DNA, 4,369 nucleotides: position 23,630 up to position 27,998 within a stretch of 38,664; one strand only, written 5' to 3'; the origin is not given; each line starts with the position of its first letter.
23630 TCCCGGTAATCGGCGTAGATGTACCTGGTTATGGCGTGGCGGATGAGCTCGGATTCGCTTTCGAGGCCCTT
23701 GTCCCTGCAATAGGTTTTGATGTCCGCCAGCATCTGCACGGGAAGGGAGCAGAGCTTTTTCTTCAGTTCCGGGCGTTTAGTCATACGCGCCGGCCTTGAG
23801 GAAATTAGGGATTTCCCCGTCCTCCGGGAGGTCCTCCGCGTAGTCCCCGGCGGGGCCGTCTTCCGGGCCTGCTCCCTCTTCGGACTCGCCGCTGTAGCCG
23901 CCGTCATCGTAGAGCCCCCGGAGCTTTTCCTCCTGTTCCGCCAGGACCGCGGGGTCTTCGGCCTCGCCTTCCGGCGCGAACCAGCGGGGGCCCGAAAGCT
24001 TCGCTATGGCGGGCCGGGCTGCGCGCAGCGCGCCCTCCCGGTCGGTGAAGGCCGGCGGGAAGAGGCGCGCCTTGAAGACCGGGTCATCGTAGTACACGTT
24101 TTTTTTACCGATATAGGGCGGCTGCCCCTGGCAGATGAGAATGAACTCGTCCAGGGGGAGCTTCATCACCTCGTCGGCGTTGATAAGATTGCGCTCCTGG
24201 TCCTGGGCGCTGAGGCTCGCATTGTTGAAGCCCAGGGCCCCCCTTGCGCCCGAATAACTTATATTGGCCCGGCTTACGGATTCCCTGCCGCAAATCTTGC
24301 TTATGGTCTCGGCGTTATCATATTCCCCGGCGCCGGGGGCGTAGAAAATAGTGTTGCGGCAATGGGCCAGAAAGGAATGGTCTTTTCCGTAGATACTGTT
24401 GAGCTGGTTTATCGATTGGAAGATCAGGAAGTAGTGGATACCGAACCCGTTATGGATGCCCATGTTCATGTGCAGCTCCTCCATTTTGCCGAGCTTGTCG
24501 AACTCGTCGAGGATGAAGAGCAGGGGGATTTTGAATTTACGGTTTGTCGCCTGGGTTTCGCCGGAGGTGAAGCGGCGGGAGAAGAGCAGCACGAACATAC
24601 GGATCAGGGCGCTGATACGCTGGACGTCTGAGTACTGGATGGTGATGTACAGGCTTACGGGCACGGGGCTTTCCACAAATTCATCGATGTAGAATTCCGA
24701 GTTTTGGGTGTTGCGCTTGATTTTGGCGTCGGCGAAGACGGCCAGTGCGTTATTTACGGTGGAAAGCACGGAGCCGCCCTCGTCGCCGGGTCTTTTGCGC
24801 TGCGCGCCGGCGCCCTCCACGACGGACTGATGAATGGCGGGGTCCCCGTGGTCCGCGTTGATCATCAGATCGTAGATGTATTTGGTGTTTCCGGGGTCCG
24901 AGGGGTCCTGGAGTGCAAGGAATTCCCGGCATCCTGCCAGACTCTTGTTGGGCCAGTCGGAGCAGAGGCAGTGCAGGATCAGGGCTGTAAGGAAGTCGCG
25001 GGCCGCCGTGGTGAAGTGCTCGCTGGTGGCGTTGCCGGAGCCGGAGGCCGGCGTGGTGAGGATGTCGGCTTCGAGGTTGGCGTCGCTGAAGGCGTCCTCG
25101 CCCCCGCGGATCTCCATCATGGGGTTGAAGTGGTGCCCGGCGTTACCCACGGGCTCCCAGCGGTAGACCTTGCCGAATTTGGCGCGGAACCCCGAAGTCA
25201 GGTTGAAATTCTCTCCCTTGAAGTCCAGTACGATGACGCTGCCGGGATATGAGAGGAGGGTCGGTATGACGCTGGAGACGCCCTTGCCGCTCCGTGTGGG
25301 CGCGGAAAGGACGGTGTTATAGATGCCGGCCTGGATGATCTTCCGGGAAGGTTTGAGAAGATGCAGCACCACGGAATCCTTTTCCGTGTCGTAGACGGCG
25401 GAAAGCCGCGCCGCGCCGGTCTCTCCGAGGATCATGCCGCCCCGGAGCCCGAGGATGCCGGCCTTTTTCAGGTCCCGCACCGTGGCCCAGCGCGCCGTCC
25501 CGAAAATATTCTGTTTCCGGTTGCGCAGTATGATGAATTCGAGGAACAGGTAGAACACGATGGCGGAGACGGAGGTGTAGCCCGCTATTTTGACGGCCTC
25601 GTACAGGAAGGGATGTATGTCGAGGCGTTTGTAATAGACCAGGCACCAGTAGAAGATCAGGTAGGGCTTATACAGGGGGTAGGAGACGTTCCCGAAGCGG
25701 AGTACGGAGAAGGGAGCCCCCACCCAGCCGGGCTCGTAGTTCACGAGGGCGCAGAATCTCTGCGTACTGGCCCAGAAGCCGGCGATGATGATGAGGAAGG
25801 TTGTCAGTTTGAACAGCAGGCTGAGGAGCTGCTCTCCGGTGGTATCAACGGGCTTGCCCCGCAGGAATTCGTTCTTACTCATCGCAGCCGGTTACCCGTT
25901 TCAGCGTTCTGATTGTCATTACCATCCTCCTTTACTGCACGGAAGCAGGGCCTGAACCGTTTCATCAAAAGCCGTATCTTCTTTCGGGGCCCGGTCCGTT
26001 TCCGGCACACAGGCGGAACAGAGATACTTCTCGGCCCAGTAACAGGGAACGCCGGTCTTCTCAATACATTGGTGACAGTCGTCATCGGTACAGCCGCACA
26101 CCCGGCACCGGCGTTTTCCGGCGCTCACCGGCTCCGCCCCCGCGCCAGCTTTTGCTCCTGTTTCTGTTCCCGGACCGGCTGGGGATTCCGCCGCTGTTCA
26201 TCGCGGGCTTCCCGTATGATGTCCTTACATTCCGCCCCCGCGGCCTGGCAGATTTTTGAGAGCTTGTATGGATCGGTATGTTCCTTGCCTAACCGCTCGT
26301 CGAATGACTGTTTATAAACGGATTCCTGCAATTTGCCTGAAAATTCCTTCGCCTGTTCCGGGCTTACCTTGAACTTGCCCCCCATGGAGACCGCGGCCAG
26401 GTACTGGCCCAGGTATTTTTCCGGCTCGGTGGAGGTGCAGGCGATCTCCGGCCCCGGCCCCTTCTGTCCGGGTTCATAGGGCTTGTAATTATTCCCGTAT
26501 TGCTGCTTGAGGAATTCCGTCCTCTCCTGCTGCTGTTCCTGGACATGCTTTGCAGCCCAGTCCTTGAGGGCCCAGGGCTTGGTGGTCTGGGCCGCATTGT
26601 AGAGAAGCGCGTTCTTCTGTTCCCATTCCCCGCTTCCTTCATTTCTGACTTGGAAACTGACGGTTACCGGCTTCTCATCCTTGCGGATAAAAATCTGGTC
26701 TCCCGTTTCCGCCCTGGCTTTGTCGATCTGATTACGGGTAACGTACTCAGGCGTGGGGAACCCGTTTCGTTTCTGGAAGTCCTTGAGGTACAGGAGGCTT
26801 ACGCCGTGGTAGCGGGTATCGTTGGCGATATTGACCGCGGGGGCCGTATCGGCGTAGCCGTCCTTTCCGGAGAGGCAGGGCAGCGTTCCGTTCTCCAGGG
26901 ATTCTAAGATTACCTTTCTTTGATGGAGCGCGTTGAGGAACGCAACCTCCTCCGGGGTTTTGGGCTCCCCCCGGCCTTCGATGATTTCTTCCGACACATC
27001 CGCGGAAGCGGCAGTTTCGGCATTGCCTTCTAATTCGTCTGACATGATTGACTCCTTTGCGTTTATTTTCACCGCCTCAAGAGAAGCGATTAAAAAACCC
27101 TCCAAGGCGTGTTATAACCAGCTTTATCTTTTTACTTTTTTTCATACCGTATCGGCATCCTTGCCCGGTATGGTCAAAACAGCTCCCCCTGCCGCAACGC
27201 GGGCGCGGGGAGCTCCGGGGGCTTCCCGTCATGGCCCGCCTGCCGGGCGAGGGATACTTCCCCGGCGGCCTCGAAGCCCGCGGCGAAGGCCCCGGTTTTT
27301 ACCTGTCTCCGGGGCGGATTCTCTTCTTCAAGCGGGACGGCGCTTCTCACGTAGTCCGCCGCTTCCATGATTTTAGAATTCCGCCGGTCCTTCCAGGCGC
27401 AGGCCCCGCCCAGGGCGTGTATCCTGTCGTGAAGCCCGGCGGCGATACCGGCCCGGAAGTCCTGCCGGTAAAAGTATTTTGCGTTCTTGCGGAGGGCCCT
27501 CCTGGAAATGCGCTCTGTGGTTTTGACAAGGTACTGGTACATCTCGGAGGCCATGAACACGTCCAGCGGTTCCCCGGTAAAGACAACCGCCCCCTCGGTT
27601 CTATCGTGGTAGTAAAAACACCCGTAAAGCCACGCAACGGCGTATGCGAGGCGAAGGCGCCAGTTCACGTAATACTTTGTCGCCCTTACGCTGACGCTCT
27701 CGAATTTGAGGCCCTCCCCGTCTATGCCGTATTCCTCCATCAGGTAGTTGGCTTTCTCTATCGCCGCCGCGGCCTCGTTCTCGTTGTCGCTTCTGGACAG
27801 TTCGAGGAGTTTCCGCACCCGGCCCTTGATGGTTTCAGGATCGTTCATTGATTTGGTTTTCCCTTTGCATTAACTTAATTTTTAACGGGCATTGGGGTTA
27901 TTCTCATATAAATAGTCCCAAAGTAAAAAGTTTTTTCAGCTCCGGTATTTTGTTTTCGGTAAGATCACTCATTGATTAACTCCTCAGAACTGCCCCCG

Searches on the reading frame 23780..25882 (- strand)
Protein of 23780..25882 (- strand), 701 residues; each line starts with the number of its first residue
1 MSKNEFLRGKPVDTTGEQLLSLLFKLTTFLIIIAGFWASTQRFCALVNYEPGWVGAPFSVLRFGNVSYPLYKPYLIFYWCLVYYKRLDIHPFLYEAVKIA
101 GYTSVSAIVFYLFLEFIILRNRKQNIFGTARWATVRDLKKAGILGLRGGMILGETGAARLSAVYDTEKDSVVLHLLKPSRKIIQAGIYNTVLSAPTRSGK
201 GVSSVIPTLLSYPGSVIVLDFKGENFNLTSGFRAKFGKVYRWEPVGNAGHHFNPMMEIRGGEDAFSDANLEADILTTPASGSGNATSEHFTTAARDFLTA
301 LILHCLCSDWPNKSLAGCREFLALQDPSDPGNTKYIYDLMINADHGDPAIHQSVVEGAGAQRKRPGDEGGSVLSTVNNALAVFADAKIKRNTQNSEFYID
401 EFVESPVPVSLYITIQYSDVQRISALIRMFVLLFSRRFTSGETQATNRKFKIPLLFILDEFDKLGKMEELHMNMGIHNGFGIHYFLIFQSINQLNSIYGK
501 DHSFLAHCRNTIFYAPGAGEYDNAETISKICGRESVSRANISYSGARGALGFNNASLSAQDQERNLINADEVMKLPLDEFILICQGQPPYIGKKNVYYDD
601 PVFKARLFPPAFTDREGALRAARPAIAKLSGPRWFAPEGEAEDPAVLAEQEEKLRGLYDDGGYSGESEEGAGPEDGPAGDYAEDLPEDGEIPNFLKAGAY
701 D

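Call 20: search_protein_families(library=pfam, proteins=[window:23780-25882:-], max_evalue=0.001)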
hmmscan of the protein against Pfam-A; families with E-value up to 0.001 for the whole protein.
window:23780-25882:- (701 aa): 3 families
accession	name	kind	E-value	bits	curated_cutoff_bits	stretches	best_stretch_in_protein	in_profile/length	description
PF02534.20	T4SS-DNA_transf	-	3.4e-82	277.2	20.1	1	132-613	2-461/468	Type IV secretory system Conjugative DNA transfer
PF12696.13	TraG-D_C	-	9.1e-22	77.8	22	1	453-576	1-125/126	TraM recognition site of TraD and TraG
PF10412.15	TrwB_AAD_bind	-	1e-19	71.1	20.5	1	370-579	169-370/387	Type IV secretion-system coupling protein DNA-binding domain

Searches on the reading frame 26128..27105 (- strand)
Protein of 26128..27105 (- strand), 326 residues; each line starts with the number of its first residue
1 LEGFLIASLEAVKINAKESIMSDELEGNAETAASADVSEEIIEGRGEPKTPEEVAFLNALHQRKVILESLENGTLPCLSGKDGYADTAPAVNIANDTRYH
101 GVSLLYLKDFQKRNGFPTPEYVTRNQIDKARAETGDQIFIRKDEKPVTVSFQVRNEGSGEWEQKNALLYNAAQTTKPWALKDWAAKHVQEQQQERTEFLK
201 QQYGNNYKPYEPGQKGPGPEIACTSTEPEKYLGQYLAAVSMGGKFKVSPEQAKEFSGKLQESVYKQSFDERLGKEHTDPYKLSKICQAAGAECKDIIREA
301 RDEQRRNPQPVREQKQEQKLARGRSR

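Call 20: search_protein_families(library=pfam, proteins=[window:26128-27105:-], max_evalue=0.001)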
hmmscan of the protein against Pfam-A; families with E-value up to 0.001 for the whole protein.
window:26128-27105:- (326 aa): 1 family
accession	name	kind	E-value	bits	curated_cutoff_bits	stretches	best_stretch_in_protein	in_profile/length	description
PF08401.16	ArdcN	-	1.5e-07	32.1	22.6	1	66-201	11-119/123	N-terminal domain of anti-restriction factor ArdC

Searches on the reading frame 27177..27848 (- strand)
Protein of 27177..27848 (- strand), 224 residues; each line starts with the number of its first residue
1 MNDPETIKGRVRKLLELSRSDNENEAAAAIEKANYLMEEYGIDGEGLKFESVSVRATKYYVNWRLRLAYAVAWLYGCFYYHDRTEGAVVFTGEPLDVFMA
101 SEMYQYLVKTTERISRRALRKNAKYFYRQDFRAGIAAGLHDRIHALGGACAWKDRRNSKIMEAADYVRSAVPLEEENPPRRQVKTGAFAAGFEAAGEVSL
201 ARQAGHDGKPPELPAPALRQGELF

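Call 20: search_protein_families(library=pfam, proteins=[window:27177-27848:-], max_evalue=0.001)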
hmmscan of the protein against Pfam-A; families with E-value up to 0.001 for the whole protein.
window:27177-27848:- (224 aa): 2 families
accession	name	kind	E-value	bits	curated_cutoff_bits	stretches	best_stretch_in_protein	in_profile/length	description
PF10979.13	DUF2786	-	5.8e-14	52.2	23.9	1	7-43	2-39/40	Protein of unknown function (DUF2786)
PF23771.1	DUF7168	-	1e-11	45.1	25.5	1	55-146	12-111/140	Domain of unknown function (DUF7168)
